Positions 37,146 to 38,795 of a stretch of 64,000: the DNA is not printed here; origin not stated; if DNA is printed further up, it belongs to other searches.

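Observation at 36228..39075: Translationally coupled ABC-type AAA ATPase (DUF3696-like) plus small PIN-like protein, preceded by a CPBP/Abi protease: candidate defence or toxin-type module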

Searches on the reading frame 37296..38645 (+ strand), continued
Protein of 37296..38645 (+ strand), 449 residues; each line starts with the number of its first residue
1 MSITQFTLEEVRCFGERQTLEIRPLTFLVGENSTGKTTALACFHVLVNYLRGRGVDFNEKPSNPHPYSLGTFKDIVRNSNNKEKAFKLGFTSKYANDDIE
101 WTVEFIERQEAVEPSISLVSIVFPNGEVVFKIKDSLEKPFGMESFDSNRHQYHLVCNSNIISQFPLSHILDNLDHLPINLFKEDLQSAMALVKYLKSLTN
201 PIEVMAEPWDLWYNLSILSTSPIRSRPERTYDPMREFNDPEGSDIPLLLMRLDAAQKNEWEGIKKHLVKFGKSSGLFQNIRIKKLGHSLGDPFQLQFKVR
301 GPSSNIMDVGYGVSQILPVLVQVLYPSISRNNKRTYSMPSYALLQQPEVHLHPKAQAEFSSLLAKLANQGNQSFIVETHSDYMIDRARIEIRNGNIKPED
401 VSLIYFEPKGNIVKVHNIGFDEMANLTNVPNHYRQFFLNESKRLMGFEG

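Call 84: search_protein_families(library=padloc, proteins=[L167:3368-4777:+, L167:4758-5291:+, L167:5295-5996:+, L166:3995-5380:+, L166:5377-5886:+, L166:5958-6557:+, L165:4001-5410:+, L165:5404-6462:+], max_evalue=0.001)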
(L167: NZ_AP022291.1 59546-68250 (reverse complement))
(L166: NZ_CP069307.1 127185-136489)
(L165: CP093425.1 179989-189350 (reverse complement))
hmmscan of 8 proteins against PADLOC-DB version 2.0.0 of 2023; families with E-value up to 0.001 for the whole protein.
L167:3368-4777:+ (469 aa): 74 families (the best 25 are shown)
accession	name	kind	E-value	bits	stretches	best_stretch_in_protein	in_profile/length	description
PDLC04148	HEC-03B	-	7e-134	445.3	1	1-458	1-455/458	-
PDLC03878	NsnB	-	4.5e-59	198.9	1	1-440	1-335/345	-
PDLC04707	PDC-M55A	-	2.5e-57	192.8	1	2-457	3-417/421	-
PDLC02979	AriA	-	1.7e-25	88.6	2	278-387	269-373/373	-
PDLC02980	AriA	-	1.4e-15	56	1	24-388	1-304/304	-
PDLC04177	HEC-01A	-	3.7e-12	44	2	335-422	296-366/393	-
PDLC00077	GajA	-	7.9e-12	42.5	2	338-388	336-381/616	AAA ATPase domain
PDLC00071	GajA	-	1.8e-11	41.6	1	339-387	277-322/588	AAA ATPase domain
PDLC04178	HEC-01A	-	1.9e-11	41.7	2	322-389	274-333/399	-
PDLC02335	AbiLi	-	4.3e-11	40.4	1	1-421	49-262/326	AbiLi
PDLC04184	HEC-01A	-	5.8e-11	40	1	1-38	1-37/464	-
PDLC02981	AriAB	-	5.9e-11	39.8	1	335-388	330-378/694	-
PDLC04179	HEC-01A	-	6.3e-11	40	1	1-38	1-37/459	-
PDLC00063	GajA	-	8.6e-11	39.1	1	338-390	347-403/679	AAA ATPase domain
PDLC04182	HEC-01A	-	2.7e-10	37.8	2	335-391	305-355/406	-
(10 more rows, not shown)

L167:4758-5291:+ (177 aa): 1 family
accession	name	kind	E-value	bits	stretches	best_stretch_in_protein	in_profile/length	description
PDLC04147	HEC-03A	-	2.1e-24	84.4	1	2-160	1-156/159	-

L167:5295-5996:+ (233 aa): 0 families

L166:3995-5380:+ (461 aa): 70 families (the best 25 are shown)
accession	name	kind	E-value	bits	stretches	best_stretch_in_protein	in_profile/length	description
PDLC04148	HEC-03B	-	4.5e-110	366.8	1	1-457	1-452/458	-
PDLC03878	NsnB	-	5.8e-59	198.6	1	1-444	1-338/345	-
PDLC04707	PDC-M55A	-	1e-54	184.1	1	3-440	4-401/421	-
PDLC02979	AriA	-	1e-22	79.5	2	297-387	287-372/373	-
PDLC02980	AriA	-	1.4e-19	69.2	2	305-388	226-303/304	-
PDLC04178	HEC-01A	-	1.1e-12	45.7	1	3-52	10-58/399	-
PDLC04177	HEC-01A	-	4.1e-12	43.8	2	2-50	5-54/393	-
PDLC04175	HEC-01A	-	5.5e-11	40.1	1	3-61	7-64/363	-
PDLC02335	AbiLi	-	1e-10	39.2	1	1-394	49-245/326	AbiLi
PDLC00093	GajA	-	1.7e-10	38.2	1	339-389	384-437/736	AAA ATPase domain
PDLC00095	GajA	-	2.5e-10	37.6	1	339-388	397-447/752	AAA ATPase domain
PDLC04389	PDC-M07A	-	5.6e-10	36.8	1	3-65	7-68/443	-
PDLC04391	PDC-M07A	-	5.8e-10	36.7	1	1-81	1-79/412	-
PDLC04392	PDC-M07A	-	6.9e-10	36.5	1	1-80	1-79/432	-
PDLC04393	PDC-M07A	-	1e-09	35.9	1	1-53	1-52/435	-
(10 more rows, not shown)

L166:5377-5886:+ (169 aa): 1 family
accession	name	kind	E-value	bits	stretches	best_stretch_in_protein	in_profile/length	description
PDLC04147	HEC-03A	-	1.9e-24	84.5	1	1-149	1-148/159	-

L166:5958-6557:+ (199 aa): 0 families

L165:4001-5410:+ (469 aa): 66 families (the best 25 are shown)
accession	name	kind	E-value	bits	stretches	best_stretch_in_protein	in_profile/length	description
PDLC04707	PDC-M55A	-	8e-80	266.9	1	2-461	4-416/421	-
PDLC03878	NsnB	-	3.1e-57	192.9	1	2-454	3-342/345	-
PDLC04148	HEC-03B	-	4.8e-52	175.5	1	5-457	6-447/458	-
PDLC02979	AriA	-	8.9e-21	73.1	2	264-392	268-373/373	-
PDLC02980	AriA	-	4.3e-12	44.6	1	315-391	239-302/304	-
PDLC02358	Old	-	4e-11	40.4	1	298-395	242-332/578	Old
PDLC00063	GajA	-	1e-09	35.6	1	315-394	316-402/679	AAA ATPase domain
PDLC04177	HEC-01A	-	1.9e-09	35.1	1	6-47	10-52/393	-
PDLC04710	PDC-M56A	-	2.2e-09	34.8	1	316-392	214-285/382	-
PDLC04033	PD-T4-4_A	-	7.1e-09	33.4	0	345-402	327-380/460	-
PDLC04176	HEC-01A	-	2.3e-08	31.8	1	344-394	277-323/371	-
PDLC04389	PDC-M07A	-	3.4e-08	30.9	1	2-39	7-43/443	-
PDLC04178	HEC-01A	-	4.1e-08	30.7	1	3-38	11-45/399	-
PDLC04175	HEC-01A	-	6.9e-08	29.9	1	9-48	11-52/363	-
PDLC04032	PD-T4-4_A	-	8.2e-08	29.6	1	345-430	348-425/474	-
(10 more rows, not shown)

L165:5404-6462:+ (352 aa): 1 family
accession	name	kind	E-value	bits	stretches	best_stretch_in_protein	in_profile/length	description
PDLC04708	PDC-M55B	-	2.5e-26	91.3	1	130-341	90-296/315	-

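Call 89: search_solved_structures(query=A5, max_evalue=0.001)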
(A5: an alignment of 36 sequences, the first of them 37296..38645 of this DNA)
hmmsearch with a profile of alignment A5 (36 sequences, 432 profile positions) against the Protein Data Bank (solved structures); distinct sequences matched with E-value up to 0.001: 12.
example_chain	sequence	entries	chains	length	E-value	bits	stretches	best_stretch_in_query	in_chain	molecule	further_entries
6p74_A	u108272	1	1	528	5.1e-13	52.2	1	303-377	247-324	Putative ATP-dependent endonuclease of the OLD family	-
5dac_A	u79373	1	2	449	1.5e-05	27.7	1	2-48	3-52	Putative uncharacterized protein,Putative uncharacterized protein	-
5da9_A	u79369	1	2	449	1.5e-05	27.7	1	2-48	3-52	Putative uncharacterized protein,Putative uncharacterized protein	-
9nnk_C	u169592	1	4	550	3e-05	26.6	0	324-365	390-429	Retreon I-A effector PtuA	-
9nnb_C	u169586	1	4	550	4.4e-05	26.1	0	324-365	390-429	Retron I-A effector PtuA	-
22bu_B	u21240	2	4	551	4.7e-05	26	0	324-365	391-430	AAA family ATPase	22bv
8ee4_A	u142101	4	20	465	5.8e-05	25.7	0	1-46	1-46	PtuA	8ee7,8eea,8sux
22et_E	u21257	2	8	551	9.8e-05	24.9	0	324-365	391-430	PtuA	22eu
9n69_A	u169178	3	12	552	0.00024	23.6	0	23-55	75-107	AAA family ATPase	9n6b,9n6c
9kjx_B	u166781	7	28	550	0.00025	23.6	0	324-365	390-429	AAA family ATPase | Retron I-A effector PtuA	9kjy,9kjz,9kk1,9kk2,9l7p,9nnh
9vkz_A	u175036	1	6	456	0.00071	22.1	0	324-365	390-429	Retron Ec78 probable ATPase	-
9u9y_A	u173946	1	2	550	0.00096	21.7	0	324-365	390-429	AAA family ATPase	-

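Call 98: predict_structure(alignment_id=A7)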
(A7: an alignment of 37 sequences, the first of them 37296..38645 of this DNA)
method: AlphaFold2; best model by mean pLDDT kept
length: 449 residues; sequences in the alignment: 37
mean_pLDDT: 53.8   pTM: 0.41
mean pLDDT of the five models: 53.8, 53.0, 49.6, 48.0, 47.1
residues with pLDDT >= 90: 0; 70-90: 86; 50-70: 162; < 50: 201
segments of 3 or more residues with pLDDT < 50: 1-39, 66-83, 201-243, 287-292, 307-311, 329-350, 377-387, 394-426, 433-449
pLDDT, mean of each block of 10 residues (from residue 1): 29 28 29 42 56 63 48 39 60 72 67 66 86 71 84 78 57 59 71 73 44 43 30 32 54 73 80 68 53 54 50 59 60 40 37 57 61 50 44 50 38 37 47 45 34
secondary structure, 60 per line:
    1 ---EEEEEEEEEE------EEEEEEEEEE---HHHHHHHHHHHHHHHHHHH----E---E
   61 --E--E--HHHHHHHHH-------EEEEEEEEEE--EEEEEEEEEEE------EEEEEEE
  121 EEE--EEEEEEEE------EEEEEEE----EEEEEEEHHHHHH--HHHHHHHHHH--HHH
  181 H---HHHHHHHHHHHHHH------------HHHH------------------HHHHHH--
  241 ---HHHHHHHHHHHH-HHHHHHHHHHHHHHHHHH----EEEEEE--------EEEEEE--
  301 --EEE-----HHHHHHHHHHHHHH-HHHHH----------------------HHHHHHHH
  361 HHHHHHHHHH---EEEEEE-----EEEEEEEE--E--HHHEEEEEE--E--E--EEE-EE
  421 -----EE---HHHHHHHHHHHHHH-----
elements in order: E4-13 E20-29 H33-51 H69-77 E85-94 E97-107 E114-123 E126-133 E140-146 E151-157 H158-163 H166-175 H178-181 H185-198 H211-214 H233-238 H244-255 H257-274 E279-284 E293-298 E303-305 H311-324 H326-330 H353-370 E374-379 E385-392 E401-406 E415-417 H431-444
